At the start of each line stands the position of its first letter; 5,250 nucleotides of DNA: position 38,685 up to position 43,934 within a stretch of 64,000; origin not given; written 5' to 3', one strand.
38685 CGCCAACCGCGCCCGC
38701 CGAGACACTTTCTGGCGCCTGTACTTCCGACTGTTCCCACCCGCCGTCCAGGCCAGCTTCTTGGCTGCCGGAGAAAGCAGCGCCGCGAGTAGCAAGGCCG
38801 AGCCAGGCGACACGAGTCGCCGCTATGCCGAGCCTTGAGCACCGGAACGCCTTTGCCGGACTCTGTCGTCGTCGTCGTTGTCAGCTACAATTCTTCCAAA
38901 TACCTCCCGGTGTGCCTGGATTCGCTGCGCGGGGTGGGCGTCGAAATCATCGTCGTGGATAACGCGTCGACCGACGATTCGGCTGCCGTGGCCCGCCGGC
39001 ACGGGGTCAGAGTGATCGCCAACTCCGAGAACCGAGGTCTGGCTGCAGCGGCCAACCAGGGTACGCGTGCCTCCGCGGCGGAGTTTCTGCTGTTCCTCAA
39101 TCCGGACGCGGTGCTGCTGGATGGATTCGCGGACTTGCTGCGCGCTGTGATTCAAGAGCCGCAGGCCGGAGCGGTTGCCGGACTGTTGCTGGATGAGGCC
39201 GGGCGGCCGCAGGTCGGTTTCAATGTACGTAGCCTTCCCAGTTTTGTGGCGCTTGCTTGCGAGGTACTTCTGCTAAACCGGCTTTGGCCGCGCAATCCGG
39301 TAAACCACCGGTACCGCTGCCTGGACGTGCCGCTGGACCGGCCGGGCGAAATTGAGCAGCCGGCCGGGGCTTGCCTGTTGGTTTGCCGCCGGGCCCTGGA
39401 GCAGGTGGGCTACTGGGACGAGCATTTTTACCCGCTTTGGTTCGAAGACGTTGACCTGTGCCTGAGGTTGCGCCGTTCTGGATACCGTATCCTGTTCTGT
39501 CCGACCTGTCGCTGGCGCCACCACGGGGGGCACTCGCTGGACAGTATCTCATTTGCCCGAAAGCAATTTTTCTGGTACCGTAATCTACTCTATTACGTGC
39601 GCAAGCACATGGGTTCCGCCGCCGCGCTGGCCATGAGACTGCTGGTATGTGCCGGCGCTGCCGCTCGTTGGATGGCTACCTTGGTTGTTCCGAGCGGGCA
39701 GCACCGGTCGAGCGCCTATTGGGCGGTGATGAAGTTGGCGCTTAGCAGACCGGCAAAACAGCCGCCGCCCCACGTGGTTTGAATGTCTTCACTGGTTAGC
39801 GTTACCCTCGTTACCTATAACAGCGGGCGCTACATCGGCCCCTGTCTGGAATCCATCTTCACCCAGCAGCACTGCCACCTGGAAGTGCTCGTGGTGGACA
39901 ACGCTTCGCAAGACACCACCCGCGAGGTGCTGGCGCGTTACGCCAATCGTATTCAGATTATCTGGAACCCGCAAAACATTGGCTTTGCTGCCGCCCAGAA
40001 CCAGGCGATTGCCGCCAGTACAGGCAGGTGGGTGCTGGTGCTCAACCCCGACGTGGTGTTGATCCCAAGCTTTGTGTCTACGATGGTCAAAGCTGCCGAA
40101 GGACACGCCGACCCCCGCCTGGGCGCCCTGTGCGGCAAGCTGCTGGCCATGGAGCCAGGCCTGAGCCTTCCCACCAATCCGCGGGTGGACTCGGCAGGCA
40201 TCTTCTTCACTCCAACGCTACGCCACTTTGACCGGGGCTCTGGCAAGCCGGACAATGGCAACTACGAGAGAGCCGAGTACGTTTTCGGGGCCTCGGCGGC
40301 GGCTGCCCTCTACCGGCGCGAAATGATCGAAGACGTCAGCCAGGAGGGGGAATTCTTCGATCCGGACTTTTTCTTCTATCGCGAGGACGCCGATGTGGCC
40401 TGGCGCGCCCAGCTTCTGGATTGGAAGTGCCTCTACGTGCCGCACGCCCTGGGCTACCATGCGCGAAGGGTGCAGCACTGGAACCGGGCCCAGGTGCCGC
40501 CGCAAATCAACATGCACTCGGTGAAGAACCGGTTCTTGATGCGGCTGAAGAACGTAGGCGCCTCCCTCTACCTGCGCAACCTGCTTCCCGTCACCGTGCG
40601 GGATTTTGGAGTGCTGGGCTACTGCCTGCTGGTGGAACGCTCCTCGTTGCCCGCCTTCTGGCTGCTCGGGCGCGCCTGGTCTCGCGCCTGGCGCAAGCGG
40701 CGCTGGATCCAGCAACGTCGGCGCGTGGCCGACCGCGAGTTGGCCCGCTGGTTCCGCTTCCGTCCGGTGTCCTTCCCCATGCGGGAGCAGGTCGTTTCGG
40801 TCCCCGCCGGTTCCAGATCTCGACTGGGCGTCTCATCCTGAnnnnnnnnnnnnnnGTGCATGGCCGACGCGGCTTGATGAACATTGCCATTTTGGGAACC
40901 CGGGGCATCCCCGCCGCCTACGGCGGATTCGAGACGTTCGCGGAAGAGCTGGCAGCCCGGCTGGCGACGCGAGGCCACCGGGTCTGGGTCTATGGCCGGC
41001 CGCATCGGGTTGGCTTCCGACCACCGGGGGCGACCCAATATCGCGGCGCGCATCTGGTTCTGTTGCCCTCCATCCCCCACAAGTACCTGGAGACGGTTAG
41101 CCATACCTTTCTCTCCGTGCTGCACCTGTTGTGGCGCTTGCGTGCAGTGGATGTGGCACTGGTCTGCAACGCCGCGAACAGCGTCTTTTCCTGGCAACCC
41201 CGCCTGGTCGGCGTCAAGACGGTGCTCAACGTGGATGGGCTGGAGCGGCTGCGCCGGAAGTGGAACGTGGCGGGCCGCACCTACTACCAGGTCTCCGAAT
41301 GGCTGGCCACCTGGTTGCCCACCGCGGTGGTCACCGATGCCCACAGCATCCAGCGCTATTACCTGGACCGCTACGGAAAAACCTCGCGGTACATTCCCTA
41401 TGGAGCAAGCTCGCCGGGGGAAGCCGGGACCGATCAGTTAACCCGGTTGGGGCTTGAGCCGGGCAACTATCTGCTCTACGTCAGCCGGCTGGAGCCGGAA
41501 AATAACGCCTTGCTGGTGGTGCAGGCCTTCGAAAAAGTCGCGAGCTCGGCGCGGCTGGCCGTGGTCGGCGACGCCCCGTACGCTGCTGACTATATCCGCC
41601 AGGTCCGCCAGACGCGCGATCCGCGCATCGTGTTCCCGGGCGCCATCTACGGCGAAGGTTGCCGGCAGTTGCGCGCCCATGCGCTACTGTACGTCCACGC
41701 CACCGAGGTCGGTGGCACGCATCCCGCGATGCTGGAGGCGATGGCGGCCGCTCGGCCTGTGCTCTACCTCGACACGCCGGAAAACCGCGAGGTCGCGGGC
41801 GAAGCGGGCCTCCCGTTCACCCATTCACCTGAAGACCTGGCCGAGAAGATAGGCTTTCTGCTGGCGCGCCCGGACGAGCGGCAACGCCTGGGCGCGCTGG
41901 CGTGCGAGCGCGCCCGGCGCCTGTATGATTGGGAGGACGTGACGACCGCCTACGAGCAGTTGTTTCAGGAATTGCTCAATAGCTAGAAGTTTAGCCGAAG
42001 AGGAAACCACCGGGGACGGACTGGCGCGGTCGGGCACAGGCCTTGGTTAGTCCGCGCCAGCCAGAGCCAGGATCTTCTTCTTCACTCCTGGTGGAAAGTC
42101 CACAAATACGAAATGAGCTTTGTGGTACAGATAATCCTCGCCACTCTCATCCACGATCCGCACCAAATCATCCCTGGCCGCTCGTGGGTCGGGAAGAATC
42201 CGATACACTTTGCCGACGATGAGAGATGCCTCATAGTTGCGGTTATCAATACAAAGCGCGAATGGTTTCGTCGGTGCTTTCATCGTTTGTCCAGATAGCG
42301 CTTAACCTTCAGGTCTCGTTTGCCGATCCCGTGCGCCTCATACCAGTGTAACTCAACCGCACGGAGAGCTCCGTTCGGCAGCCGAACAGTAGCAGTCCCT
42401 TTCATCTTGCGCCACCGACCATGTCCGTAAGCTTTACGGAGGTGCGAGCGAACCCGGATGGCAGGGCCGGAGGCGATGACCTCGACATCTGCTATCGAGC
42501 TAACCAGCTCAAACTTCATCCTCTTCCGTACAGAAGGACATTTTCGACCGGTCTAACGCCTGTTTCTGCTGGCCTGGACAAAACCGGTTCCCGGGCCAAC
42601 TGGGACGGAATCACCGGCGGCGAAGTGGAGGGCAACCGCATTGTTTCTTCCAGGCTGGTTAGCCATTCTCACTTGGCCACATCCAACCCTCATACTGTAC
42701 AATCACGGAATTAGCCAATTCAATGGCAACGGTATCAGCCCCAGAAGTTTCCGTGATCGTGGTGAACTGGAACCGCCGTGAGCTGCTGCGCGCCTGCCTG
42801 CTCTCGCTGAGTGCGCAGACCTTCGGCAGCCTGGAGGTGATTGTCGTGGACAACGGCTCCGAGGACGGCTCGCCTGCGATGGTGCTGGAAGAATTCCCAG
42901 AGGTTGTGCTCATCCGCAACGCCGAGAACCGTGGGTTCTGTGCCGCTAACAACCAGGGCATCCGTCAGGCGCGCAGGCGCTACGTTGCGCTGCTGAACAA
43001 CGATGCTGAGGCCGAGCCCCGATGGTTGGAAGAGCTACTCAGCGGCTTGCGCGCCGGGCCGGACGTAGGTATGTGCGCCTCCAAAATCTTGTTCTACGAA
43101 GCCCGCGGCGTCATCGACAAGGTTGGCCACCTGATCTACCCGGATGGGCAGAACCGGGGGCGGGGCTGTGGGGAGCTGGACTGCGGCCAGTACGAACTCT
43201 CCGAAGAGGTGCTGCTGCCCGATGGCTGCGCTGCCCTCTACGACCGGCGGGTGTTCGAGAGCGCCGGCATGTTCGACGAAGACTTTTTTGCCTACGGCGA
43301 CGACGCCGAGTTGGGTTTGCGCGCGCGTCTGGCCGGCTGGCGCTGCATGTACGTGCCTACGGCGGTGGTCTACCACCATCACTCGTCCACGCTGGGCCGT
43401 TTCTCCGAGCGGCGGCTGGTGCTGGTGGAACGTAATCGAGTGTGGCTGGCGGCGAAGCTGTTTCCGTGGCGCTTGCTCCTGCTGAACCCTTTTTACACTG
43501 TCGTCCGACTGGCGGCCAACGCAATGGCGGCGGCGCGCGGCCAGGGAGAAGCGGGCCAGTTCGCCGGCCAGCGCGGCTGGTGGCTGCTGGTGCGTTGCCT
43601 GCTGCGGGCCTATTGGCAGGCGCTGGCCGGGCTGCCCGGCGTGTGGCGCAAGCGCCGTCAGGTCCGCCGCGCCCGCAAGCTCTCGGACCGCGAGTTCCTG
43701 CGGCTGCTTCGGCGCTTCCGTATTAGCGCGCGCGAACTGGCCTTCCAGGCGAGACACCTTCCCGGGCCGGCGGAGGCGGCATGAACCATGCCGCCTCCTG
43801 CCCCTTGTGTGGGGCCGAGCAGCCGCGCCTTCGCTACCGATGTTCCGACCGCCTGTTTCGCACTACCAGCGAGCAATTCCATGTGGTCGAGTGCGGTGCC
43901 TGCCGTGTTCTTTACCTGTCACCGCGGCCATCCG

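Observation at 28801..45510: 16.7-kb translationally coupled ABC-transporter-dependent glycan locus with WbdD-like methyltransferase/coiled-coil terminators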

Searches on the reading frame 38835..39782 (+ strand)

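Call 6: search_protein_families(library=pfam, proteins=[window:38835-39782:+], max_evalue=0.01)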
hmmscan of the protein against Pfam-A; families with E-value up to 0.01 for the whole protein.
window:38835-39782:+ (315 aa): 5 families
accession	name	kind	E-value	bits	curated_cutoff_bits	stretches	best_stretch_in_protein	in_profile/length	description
PF00535.33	Glycos_transf_2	-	4.6e-22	79.2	23.3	1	13-116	2-113/168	Glycosyl transferase family 2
PF13641.12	Glyco_tranf_2_3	-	4.6e-13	50.2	27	1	8-236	1-218/230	Glycosyltransferase like family 2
PF10111.15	Glyco_tranf_2_2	-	2.9e-07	30.7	27.3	1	36-103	30-104/276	Glycosyltransferase like family 2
PF13632.12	Glyco_trans_2_3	-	1.6e-06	28.5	27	1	176-286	72-179/198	Glycosyl transferase family group 2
PF13712.12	Glyco_tranf_2_5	-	0.00044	20.5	27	0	58-103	30-77/210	Glycosyltransferase like family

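Call 41: search_protein_families(library=ncbifam, proteins=[window:38835-39782:+], max_evalue=0.00001)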
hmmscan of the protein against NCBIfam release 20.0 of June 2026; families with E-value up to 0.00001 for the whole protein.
window:38835-39782:+ (315 aa): 11 families
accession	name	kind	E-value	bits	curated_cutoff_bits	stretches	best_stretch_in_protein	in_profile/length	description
TIGR03965.1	mycofact_glyco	equivalog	4.1e-26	91.9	280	2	5-119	70-192/467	mycofactocin biosynthesis glycosyltransferase MftF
NF041875.1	EPS_EpsD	equivalog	9.9e-17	61.3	370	1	12-303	2-279/325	exopolysaccharide biosynthesis glycosyltransferase EpsD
TIGR03937.1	PgaC_IcaA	equivalog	1.3e-15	57.3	422.3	1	10-116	46-161/407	poly-beta-1,6-N-acetyl-D-glucosamine synthase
TIGR04283.1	glyco_like_mftF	equivalog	1.3e-14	54.3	182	1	13-111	3-102/221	TIGR04283 family arsenosugar biosynthesis glycosyltransferase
TIGR01556.1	rhamnosyltran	subfamily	5.9e-12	45.3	200.55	1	30-122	16-116/281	rhamnosyltransferase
NF038299.1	EPS_HpsN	equivalog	3.9e-08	32.6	425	0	35-121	30-122/317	hormogonium polysaccharide biosynthesis glycosyltransferase HpsN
NF007482.0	PRK10073.1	equivalog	4.2e-08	32.6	423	1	11-96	8-100/334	glycosyltransferase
NF038302.1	EPS_HpsE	equivalog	4.5e-07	29.1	300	1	12-118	4-124/307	hormogonium polysaccharide biosynthesis glycosyltransferase HpsE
NF047683.1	TeichurnBiosyTuaG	equivalog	8.6e-07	28.8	400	1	10-93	7-98/252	teichuronic acid biosynthesis protein TuaG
TIGR04182.1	glyco_TIGR04182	equivalog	2.6e-06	27.1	325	1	11-116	2-107/293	S-layer glycoprotein N-glycosyltransferase AglJ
NF058614.1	PPMAGASynPpgS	equivalog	8.9e-06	25.3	370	0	11-77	2-68/226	polyprenyl-phospho-N-acetylgalactosaminyl synthase PpgS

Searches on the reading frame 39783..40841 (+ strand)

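Call 6: search_protein_families(library=pfam, proteins=[window:39783-40841:+], max_evalue=0.01)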
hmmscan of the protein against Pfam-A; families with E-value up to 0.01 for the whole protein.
window:39783-40841:+ (352 aa): 4 families
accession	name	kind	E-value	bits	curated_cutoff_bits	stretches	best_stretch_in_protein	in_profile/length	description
PF00535.33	Glycos_transf_2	-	6.3e-26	91.7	23.3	1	6-108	1-106/168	Glycosyl transferase family 2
PF13641.12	Glyco_tranf_2_3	-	1.4e-12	48.6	27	1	5-229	3-214/230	Glycosyltransferase like family 2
PF13704.12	Glyco_tranf_2_4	-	0.00025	21.9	27.5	1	28-90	12-81/98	Glycosyl transferase family 2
PF13632.12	Glyco_trans_2_3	-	0.0014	18.9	27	1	83-225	1-122/198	Glycosyl transferase family group 2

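Call 41: search_protein_families(library=ncbifam, proteins=[window:39783-40841:+], max_evalue=0.00001)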
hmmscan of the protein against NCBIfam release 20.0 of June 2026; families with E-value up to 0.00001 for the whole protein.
window:39783-40841:+ (352 aa): 18 families
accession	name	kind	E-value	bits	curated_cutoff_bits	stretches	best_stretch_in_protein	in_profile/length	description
TIGR03937.1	PgaC_IcaA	equivalog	8.6e-17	61.2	422.3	1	4-118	46-161/407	poly-beta-1,6-N-acetyl-D-glucosamine synthase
NF041875.1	EPS_EpsD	equivalog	3.1e-16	59.7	370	1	5-105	1-104/325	exopolysaccharide biosynthesis glycosyltransferase EpsD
NF047683.1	TeichurnBiosyTuaG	equivalog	2.7e-14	53.4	400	1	3-91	6-97/252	teichuronic acid biosynthesis protein TuaG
TIGR03965.1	mycofact_glyco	equivalog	1.2e-13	50.8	280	1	11-233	82-287/467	mycofactocin biosynthesis glycosyltransferase MftF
NF007482.0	PRK10073.1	equivalog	1.9e-13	50.1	423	1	3-106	6-111/334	glycosyltransferase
NF038302.1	EPS_HpsE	equivalog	1.7e-12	46.9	300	1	6-226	4-222/307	hormogonium polysaccharide biosynthesis glycosyltransferase HpsE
NF038299.1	EPS_HpsN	equivalog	2.2e-11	43.3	425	1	4-121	2-120/317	hormogonium polysaccharide biosynthesis glycosyltransferase HpsN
NF053739.1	GlytfEpsEBac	equivalog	3.5e-10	39.3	450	1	5-95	3-97/265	glycosyltransferase EpsE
TIGR04242.1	nodulat_NodC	equivalog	4e-10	39.2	550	1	6-123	51-171/395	chitooligosaccharide synthase NodC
TIGR04283.1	glyco_like_mftF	equivalog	3.3e-09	36.7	182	1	5-105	1-97/221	TIGR04283 family arsenosugar biosynthesis glycosyltransferase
TIGR03111.1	glyc2_xrt_Gpos1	hypoth_equivalog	3.4e-09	36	363.95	1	7-123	53-172/439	TIGR03111 family XrtG-associated glycosyltransferase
NF041394.1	GtaseAglG_Halo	equivalog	8.1e-08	31.9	440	1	5-108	3-110/304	glucosyl-dolichyl phosphate glucuronosyltransferase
NF050050.1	ProtGlycPglI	equivalog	1.6e-07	31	500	1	4-107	3-111/306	GalNAc(5)-diNAcBac-PP-undecaprenol beta-1,3-glucosyltransferase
TIGR04195.1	S_glycosyl_SunS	equivalog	6.7e-07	28.5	350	1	6-90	60-141/421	SunS family peptide S-glycosyltransferase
NF045692.1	OglycostaseCruG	equivalog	9.2e-07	28.1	600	1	4-107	42-154/386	2'-O-glycosyltransferase CruG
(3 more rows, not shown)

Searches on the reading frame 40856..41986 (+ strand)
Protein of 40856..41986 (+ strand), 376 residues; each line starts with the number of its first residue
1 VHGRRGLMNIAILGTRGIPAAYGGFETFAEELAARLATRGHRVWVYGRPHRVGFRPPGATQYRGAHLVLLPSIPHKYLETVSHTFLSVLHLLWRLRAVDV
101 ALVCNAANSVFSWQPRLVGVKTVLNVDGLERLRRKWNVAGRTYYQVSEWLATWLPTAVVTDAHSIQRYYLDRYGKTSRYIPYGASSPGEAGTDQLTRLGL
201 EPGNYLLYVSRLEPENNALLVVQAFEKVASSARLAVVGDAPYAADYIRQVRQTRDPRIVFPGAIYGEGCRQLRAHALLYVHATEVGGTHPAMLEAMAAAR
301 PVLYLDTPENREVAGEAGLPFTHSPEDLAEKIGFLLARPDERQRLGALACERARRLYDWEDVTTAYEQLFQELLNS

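Call 6: search_protein_families(library=pfam, proteins=[window:40856-41986:+], max_evalue=0.01)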
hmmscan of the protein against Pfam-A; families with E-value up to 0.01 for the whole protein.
window:40856-41986:+ (376 aa): 6 families
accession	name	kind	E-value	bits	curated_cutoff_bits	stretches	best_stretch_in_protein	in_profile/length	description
PF13692.12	Glyco_trans_1_4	-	7e-18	65.7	27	1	204-337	2-141/142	Glycosyl transferases group 1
PF09314.17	DUF1972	-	9.2e-16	58.4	25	2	115-184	115-185/186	Domain of unknown function (DUF1972)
PF00534.26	Glycos_transf_1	-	8.3e-14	51.9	26.4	1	202-347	14-167/172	Glycosyl transferases group 1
PF13524.12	Glyco_trans_1_2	-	2e-09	38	25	1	226-365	7-141/144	Glycosyl transferase-like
PF13439.12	Glyco_transf_4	-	5e-08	33.6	28.5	1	22-181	1-163/170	Glycosyltransferase Family 4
PF13579.12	Glyco_trans_4_4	-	5e-05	24.1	29.7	1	23-183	1-158/158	Glycosyl transferase 4-like domain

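Call 41: search_protein_families(library=ncbifam, proteins=[window:40877-41986:+], max_evalue=0.00001)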
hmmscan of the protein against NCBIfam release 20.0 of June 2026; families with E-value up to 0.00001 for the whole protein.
window:40877-41986:+ (369 aa): 7 families
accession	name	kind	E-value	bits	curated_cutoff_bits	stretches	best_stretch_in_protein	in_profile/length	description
NF046071.1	B1-4RhmsylTfaseCps2T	equivalog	1.2e-44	152.7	500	2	107-363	113-384/384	beta 1-4 rhamnosyltransferase Cps2T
NF038229.1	Glyco4_Geo_Pelo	equivalog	4.7e-11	42.3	400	1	170-367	135-337/338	GPMC system family 4 glycosyltransferase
TIGR03999.1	thiol_BshA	equivalog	1.3e-09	37.5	273.7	1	198-367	201-374/375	N-acetyl-alpha-D-glucosaminyl L-malate synthase BshA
NF038295.1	EPS_HpsP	equivalog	5.8e-08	32.1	550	1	172-366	180-387/388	hormogonium polysaccharide biosynthesis glycosyltransferase HpsP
TIGR04047.1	MSMEG_0565_glyc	hypoth_equivalog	2.3e-07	30.2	259.85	1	58-363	52-371/373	MSMEG_0565 family glycosyltransferase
TIGR03088.1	stp2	hypoth_equivalog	3e-07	29.8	409.05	1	124-367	128-374/374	TIGR03088 family PEP-CTERM/XrtA system glycosyltransferase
NF041010.1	glycosy_Agl16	equivalog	6.7e-06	25.2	575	0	196-366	179-351/352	glycosylation protein Agl16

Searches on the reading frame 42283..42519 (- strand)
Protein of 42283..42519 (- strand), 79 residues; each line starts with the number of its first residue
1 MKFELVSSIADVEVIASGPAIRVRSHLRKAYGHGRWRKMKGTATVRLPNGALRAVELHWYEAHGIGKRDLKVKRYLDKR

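Call 48: search_protein_families(library=pfam, proteins=[window:42283-42519:-], max_evalue=1)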
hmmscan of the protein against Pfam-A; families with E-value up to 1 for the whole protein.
seq(79 aa): 2 families
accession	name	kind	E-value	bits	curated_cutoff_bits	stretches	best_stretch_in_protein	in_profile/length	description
PF12696.13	TraG-D_C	-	0.15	12.4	22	1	25-73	40-87/126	TraM recognition site of TraD and TraG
PF07812.18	TfuA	-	0.15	12.3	30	0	50-67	32-49/119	TfuA-like protein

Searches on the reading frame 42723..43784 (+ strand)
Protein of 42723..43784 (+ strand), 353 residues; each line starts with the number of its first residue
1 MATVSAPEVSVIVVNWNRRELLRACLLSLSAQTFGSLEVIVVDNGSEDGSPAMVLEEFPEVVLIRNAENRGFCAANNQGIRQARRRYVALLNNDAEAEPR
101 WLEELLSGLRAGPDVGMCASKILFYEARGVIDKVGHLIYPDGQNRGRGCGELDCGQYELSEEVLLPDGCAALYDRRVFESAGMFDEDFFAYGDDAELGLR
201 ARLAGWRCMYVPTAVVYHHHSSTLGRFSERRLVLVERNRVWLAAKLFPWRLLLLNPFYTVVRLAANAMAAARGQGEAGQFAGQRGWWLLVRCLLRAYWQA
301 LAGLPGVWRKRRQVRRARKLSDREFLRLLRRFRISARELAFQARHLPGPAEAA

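Call 6: search_protein_families(library=pfam, proteins=[window:42723-43784:+], max_evalue=0.01)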
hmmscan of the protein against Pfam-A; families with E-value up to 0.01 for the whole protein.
window:42723-43784:+ (353 aa): 6 families
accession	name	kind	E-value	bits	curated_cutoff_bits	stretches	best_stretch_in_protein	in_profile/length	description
PF00535.33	Glycos_transf_2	-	7.4e-28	98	23.3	1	10-135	1-129/168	Glycosyl transferase family 2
PF13641.12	Glyco_tranf_2_3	-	3.4e-22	80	27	1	7-229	1-222/230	Glycosyltransferase like family 2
PF13632.12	Glyco_trans_2_3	-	4.6e-10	40.1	27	1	87-232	1-137/198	Glycosyl transferase family group 2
PF10111.15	Glyco_tranf_2_2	-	0.00011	22.2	27.3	1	35-231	28-229/276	Glycosyltransferase like family 2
PF13506.12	Glyco_transf_21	-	0.00058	19.8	21.7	1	76-231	22-169/174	Glycosyl transferase family 21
PF13704.12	Glyco_tranf_2_4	-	0.0049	17.8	27.5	0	32-94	15-69/98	Glycosyl transferase family 2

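Call 41: search_protein_families(library=ncbifam, proteins=[window:42723-43784:+], max_evalue=0.00001)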
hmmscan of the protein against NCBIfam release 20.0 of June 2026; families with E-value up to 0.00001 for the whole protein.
window:42723-43784:+ (353 aa): 16 families
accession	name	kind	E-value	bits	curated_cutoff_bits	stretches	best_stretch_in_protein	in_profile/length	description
TIGR03965.1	mycofact_glyco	equivalog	1.5e-31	109.8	280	1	5-232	72-294/467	mycofactocin biosynthesis glycosyltransferase MftF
NF041875.1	EPS_EpsD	equivalog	3.9e-22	79.1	370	1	9-110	1-105/325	exopolysaccharide biosynthesis glycosyltransferase EpsD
NF007482.0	PRK10073.1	equivalog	4.2e-18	65.4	423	1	5-127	4-129/334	glycosyltransferase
NF041394.1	GtaseAglG_Halo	equivalog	1.4e-13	50.8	440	1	8-115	2-113/304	glucosyl-dolichyl phosphate glucuronosyltransferase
TIGR03937.1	PgaC_IcaA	equivalog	4.6e-13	48.9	422.3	1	5-117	43-158/407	poly-beta-1,6-N-acetyl-D-glucosamine synthase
NF038299.1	EPS_HpsN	equivalog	4.7e-12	45.5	425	1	7-223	1-225/317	hormogonium polysaccharide biosynthesis glycosyltransferase HpsN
NF047683.1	TeichurnBiosyTuaG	equivalog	1.3e-11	44.6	400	1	6-106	5-108/252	teichuronic acid biosynthesis protein TuaG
NF038302.1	EPS_HpsE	equivalog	4e-10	39.2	300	1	9-123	3-125/307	hormogonium polysaccharide biosynthesis glycosyltransferase HpsE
NF050050.1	ProtGlycPglI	equivalog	6.2e-10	38.9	500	1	7-112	2-111/306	GalNAc(5)-diNAcBac-PP-undecaprenol beta-1,3-glucosyltransferase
TIGR01556.1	rhamnosyltran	subfamily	9.5e-10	38.1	200.55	1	26-219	14-201/281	rhamnosyltransferase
TIGR04283.1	glyco_like_mftF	equivalog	1.8e-09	37.5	182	1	9-110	1-99/221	TIGR04283 family arsenosugar biosynthesis glycosyltransferase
NF007453.0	PRK10018.1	equivalog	8.8e-09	35.4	382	1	5-105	4-107/280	colanic acid biosynthesis glycosyltransferase WcaA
TIGR04017.1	WcaA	equivalog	8.9e-09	35.3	495.75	1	5-103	3-104/279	colanic acid biosynthesis glycosyltransferase WcaA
TIGR04242.1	nodulat_NodC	equivalog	2.4e-08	33.4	550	1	5-217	46-263/395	chitooligosaccharide synthase NodC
NF053739.1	GlytfEpsEBac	equivalog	3.5e-07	29.5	450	1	7-129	1-127/265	glycosyltransferase EpsE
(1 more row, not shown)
